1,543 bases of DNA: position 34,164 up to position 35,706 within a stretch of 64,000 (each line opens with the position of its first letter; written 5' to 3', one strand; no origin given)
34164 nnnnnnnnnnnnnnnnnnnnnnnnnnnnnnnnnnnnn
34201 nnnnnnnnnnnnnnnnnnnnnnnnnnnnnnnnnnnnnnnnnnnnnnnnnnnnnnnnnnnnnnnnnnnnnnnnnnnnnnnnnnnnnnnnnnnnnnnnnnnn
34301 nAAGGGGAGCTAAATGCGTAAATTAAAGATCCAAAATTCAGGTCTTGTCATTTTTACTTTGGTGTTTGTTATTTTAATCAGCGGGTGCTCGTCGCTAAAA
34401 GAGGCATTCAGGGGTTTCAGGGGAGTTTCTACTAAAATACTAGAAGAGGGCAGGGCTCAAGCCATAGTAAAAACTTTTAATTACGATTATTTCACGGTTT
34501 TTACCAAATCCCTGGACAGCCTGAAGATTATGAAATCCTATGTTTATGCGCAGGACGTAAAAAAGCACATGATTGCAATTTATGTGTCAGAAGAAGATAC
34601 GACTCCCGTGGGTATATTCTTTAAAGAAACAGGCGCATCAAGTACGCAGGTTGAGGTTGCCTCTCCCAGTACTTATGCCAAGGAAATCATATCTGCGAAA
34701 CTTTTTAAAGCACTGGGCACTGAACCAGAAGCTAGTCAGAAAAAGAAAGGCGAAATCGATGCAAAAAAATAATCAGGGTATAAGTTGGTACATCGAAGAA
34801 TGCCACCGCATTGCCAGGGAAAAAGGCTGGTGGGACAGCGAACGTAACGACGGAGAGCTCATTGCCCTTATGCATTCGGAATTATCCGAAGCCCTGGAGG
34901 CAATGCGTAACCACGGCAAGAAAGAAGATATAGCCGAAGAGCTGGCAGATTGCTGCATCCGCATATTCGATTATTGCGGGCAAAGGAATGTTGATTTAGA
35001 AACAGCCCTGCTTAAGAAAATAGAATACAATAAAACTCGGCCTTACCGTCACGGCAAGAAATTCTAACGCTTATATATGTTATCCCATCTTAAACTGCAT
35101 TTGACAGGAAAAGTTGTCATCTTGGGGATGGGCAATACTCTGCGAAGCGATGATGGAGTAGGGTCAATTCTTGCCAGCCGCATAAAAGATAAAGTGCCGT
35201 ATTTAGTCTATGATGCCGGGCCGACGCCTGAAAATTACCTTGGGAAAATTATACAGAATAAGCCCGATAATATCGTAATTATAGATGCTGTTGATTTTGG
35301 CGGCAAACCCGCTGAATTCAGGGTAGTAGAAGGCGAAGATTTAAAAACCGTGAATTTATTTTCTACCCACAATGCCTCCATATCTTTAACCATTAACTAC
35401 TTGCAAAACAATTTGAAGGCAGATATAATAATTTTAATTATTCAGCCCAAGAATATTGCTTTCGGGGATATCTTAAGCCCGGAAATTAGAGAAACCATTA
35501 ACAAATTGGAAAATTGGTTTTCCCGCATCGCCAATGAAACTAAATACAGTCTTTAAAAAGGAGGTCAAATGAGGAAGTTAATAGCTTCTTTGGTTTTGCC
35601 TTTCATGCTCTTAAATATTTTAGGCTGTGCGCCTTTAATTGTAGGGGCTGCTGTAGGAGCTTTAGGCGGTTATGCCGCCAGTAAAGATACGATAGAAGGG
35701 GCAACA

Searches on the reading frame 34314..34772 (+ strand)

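Call 14: search_protein_families(library=pfam, proteins=[window:34314-34772:+], max_evalue=0.01)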
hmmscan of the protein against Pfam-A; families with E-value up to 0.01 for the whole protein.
window:34314-34772:+ (152 aa): 1 family
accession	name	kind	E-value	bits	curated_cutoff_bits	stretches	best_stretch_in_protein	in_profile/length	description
PF23286.1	LRR_13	-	0.0011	19.2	30.1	1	2-36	61-95/210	Disease resistance protein RPS4B-like, leucine-rich repeats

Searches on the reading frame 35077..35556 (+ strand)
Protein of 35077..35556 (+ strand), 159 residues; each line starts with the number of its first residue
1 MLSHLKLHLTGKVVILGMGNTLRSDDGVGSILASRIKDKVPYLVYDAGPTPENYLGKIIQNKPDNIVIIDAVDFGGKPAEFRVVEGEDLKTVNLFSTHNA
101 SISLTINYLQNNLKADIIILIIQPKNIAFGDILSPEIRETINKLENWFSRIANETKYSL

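Call 14: search_protein_families(library=pfam, proteins=[window:35077-35556:+], max_evalue=0.01)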
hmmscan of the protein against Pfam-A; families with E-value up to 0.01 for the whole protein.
window:35077-35556:+ (159 aa): 1 family
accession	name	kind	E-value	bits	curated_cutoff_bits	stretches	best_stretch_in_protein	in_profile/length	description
PF01750.23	HycI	-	3.5e-17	62.9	23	1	32-145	7-124/130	Hydrogenase maturation protease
